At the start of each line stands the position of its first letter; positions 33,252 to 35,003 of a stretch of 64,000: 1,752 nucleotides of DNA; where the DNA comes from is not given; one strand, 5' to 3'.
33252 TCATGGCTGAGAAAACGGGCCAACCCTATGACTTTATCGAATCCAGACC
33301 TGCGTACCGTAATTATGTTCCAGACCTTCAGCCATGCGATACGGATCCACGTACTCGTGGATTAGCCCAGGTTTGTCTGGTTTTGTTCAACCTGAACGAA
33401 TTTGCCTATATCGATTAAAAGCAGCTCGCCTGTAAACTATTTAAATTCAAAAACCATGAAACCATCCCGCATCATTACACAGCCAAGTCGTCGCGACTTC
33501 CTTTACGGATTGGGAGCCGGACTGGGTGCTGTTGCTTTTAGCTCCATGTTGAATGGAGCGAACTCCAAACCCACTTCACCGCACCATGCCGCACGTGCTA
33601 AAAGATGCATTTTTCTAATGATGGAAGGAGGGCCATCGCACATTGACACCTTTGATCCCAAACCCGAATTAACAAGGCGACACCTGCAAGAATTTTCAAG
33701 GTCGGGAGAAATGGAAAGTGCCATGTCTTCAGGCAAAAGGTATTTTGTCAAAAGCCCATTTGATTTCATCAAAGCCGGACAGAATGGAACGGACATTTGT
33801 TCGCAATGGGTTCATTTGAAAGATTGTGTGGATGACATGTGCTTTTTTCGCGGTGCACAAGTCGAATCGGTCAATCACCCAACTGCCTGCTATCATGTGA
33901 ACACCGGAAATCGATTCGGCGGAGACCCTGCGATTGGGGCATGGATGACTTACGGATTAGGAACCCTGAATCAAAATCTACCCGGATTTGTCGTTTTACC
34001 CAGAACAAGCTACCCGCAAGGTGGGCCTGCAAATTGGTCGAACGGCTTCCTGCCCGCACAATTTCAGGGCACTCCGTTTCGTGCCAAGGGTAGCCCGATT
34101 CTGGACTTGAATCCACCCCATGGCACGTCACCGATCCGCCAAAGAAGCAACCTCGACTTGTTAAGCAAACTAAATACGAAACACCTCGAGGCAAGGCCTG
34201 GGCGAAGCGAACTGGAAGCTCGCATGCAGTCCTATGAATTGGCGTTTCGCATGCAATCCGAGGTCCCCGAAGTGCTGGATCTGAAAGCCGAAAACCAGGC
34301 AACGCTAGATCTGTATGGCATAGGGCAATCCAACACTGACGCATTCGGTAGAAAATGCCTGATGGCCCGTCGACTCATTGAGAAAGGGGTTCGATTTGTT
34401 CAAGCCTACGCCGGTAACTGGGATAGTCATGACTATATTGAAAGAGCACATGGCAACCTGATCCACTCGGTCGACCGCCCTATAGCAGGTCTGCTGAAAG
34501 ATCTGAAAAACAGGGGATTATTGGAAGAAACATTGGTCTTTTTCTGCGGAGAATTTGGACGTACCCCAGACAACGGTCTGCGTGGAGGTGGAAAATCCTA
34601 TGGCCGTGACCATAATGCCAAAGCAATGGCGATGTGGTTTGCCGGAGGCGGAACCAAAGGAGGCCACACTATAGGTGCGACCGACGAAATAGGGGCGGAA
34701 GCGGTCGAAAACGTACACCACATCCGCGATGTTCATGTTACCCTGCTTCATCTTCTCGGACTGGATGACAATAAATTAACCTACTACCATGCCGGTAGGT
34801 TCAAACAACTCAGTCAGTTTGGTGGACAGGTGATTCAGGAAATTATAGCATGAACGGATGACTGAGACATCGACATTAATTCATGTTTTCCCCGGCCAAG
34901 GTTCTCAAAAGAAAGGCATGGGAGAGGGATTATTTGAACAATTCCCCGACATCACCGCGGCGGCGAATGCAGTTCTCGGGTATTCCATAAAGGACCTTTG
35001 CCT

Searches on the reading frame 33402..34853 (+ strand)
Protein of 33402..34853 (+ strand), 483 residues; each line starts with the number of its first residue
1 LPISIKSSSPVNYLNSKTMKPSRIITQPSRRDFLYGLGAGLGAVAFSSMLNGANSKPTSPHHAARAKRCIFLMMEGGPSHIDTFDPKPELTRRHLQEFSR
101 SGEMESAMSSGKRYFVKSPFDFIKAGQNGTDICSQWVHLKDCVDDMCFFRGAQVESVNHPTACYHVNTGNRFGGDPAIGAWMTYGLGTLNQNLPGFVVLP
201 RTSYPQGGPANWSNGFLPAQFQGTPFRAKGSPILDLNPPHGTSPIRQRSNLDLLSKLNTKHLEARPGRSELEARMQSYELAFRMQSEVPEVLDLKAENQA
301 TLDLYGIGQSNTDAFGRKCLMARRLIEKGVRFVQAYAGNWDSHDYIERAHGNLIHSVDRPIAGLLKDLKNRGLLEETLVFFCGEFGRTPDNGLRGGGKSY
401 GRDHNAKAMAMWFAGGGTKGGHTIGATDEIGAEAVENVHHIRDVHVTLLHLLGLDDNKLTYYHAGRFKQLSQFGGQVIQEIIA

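Call 66: search_protein_families(library=ncbifam, proteins=[window:33402-34853:+])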
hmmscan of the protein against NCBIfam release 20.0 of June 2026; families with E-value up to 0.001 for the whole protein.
window:33402-34853:+ (483 aa): 1 family
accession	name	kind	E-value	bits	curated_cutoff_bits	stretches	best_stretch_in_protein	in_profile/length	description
TIGR01409.1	TAT_signal_seq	domain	0.0003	21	16.7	1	29-51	2-25/29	twin-arginine translocation signal domain-containing protein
